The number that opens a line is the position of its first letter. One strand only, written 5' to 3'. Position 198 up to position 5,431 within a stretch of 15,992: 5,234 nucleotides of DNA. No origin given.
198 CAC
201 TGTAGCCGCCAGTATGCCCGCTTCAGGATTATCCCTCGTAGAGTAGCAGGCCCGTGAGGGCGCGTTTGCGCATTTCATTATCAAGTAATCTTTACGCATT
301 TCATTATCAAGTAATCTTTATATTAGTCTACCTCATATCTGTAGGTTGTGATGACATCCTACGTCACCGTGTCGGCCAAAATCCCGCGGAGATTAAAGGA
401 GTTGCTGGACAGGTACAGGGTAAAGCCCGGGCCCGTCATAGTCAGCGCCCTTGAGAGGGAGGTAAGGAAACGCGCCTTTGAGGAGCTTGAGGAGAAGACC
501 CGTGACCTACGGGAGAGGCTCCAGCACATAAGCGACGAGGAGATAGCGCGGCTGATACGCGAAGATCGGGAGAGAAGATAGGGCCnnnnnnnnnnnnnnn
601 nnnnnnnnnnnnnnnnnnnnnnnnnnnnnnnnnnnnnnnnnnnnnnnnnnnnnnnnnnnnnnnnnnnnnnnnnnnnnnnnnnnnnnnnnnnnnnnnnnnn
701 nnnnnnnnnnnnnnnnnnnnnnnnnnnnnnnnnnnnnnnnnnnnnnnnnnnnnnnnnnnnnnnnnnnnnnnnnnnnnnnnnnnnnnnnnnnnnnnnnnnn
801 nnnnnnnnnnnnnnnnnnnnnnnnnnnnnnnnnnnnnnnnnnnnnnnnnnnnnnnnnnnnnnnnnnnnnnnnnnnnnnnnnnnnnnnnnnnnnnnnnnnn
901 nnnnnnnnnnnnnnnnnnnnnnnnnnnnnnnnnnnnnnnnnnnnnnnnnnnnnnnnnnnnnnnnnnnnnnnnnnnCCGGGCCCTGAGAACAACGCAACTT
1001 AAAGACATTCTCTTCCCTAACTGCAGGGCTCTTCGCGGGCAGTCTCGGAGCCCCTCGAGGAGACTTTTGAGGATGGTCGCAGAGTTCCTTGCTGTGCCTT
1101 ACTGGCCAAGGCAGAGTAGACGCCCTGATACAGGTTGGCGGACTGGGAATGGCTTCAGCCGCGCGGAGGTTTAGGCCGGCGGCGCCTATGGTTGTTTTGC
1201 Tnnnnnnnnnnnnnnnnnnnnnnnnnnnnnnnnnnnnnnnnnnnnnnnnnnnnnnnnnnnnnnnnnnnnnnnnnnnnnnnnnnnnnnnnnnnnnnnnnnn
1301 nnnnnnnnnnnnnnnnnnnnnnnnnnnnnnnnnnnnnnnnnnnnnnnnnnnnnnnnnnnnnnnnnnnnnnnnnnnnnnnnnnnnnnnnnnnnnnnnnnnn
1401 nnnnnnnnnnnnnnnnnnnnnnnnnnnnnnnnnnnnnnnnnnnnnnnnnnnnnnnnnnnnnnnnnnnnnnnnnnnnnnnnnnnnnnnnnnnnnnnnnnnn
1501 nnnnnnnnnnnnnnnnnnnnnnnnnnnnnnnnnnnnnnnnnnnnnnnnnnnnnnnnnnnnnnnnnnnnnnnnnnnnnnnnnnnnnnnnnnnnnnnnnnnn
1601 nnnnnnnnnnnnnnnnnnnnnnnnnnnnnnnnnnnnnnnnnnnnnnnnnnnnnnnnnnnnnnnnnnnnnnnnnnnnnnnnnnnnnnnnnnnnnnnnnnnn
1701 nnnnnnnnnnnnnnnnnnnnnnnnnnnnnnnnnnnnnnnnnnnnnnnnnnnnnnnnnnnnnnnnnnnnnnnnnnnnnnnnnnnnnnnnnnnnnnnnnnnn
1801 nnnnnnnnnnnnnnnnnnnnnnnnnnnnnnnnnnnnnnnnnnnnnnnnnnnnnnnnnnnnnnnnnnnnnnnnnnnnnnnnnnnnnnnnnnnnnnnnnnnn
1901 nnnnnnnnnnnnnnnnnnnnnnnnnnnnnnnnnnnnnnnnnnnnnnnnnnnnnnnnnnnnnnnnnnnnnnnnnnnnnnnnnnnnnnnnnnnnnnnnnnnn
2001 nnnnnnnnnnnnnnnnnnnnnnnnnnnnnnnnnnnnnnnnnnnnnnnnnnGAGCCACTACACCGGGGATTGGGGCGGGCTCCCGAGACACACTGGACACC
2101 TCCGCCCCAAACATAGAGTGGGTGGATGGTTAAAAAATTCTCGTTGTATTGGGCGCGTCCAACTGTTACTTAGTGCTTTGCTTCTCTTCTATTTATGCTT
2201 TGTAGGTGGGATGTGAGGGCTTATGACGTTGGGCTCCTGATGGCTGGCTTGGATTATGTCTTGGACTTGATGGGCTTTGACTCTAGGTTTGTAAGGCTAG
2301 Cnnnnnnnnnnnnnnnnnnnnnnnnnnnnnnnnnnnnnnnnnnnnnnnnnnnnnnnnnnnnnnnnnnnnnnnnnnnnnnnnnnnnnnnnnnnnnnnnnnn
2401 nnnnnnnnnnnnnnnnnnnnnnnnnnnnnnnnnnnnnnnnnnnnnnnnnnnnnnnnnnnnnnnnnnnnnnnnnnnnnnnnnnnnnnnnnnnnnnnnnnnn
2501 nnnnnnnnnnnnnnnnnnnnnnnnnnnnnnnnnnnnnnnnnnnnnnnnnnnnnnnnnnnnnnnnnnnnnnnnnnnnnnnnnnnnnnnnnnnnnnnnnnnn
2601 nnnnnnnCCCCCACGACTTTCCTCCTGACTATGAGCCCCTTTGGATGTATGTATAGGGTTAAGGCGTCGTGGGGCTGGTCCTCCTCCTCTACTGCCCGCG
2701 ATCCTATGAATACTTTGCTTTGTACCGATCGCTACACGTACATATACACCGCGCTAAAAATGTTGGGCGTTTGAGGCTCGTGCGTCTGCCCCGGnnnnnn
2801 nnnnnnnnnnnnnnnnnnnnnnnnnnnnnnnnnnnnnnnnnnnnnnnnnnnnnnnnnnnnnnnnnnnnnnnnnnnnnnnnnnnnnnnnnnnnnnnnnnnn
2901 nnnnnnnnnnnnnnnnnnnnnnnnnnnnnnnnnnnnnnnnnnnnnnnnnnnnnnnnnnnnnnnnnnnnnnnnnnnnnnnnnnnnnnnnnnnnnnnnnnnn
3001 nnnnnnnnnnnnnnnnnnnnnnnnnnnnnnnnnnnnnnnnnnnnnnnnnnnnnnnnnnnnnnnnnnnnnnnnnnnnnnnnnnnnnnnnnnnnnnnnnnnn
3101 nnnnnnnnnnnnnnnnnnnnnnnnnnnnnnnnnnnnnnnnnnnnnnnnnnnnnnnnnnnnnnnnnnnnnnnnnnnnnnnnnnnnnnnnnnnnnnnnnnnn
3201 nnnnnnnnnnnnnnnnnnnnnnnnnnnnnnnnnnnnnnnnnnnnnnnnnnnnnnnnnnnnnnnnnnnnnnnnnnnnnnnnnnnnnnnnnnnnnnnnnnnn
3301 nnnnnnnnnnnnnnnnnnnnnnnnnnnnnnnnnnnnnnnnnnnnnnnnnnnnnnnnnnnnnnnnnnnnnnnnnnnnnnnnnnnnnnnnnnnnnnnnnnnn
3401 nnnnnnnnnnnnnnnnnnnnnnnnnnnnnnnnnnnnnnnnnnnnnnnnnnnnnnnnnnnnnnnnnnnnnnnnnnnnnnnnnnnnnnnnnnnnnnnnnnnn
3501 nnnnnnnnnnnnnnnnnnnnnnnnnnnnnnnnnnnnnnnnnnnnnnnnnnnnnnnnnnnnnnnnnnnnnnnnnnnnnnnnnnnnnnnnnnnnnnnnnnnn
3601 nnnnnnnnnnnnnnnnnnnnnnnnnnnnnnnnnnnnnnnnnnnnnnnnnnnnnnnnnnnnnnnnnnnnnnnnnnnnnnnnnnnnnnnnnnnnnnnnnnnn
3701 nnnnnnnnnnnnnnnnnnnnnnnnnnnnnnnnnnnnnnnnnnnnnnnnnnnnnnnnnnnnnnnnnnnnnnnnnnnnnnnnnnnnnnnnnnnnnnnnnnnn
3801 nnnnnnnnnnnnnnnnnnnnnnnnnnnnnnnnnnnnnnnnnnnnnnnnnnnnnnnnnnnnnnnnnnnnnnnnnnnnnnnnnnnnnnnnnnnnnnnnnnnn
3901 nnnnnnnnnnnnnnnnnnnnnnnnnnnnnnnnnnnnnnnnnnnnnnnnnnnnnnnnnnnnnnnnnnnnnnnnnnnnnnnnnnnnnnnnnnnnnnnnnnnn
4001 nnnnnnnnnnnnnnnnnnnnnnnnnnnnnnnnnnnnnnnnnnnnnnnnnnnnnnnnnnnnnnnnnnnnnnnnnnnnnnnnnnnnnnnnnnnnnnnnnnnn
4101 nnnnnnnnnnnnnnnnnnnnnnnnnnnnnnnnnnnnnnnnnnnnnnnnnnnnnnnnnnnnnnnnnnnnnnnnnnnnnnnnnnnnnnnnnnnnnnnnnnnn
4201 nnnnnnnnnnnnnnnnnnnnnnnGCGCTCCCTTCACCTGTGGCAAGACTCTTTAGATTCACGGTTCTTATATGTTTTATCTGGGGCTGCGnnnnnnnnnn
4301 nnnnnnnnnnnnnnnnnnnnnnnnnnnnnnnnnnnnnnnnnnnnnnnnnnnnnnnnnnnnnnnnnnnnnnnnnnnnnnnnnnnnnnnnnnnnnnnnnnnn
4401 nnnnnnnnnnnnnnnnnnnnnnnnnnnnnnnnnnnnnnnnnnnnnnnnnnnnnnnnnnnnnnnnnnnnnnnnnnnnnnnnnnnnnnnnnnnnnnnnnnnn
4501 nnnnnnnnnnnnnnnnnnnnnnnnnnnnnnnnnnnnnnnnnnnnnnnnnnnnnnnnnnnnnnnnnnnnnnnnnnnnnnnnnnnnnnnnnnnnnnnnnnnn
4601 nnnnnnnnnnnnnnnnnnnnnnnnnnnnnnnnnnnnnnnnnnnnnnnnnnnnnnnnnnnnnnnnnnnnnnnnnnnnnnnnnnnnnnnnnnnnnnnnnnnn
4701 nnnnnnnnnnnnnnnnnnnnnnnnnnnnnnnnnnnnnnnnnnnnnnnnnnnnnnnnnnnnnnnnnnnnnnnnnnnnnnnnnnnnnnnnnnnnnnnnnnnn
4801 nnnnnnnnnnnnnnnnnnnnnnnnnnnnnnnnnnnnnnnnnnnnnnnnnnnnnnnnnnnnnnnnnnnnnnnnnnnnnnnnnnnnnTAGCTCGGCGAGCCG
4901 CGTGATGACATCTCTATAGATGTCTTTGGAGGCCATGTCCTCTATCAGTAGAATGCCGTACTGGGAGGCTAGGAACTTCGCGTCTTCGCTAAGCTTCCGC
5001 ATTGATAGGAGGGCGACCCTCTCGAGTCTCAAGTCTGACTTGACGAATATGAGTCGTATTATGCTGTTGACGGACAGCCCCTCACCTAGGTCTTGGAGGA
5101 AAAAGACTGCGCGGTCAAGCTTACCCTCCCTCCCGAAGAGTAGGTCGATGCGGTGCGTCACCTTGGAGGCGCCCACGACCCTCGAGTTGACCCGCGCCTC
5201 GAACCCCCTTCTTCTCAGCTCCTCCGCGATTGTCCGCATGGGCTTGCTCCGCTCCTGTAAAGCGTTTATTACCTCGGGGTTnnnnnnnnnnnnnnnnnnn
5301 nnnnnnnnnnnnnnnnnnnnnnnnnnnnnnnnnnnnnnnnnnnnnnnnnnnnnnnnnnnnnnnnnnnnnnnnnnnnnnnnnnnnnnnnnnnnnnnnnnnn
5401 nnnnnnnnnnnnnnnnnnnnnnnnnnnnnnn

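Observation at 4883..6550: Membrane-tethered wHTH, triple zinc-ribbon and nuclease-fold-like protein closing the pilin block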

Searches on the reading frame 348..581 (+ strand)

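Call 65: search_protein_families(library=pfam, proteins=[window:348-581:+], max_evalue=0.01)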
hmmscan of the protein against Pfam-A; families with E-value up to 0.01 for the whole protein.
window:348-581:+ (77 aa): 2 families
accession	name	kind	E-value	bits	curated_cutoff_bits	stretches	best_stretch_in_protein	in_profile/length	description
PF22410.1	DnaG_helical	-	0.0028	18.1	27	1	41-63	8-30/55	DNA primase DnaG, helical domain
PF13422.11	DUF4110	-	0.0077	16.7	27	1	35-75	44-87/95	Domain of unknown function (DUF4110)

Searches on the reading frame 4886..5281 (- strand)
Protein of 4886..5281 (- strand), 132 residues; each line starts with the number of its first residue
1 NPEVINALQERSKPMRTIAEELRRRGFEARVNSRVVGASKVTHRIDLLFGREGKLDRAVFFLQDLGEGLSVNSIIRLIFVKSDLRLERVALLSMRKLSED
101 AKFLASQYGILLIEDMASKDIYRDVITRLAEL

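Call 63: search_solved_structures(query=A7, max_evalue=10, show_alignments=1)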
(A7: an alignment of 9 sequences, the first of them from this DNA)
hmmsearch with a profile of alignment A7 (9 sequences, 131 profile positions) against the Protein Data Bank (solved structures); distinct sequences matched with E-value up to 10: 2.
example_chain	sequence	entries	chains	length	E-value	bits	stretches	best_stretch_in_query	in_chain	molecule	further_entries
1w63_Q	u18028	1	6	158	0.39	13.8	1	45-130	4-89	ADAPTER-RELATED PROTEIN COMPLEX 1 SIGMA 1A SUBUNIT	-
4p6z_S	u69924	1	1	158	0.63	13.1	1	45-130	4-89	AP-1 complex subunit sigma-1A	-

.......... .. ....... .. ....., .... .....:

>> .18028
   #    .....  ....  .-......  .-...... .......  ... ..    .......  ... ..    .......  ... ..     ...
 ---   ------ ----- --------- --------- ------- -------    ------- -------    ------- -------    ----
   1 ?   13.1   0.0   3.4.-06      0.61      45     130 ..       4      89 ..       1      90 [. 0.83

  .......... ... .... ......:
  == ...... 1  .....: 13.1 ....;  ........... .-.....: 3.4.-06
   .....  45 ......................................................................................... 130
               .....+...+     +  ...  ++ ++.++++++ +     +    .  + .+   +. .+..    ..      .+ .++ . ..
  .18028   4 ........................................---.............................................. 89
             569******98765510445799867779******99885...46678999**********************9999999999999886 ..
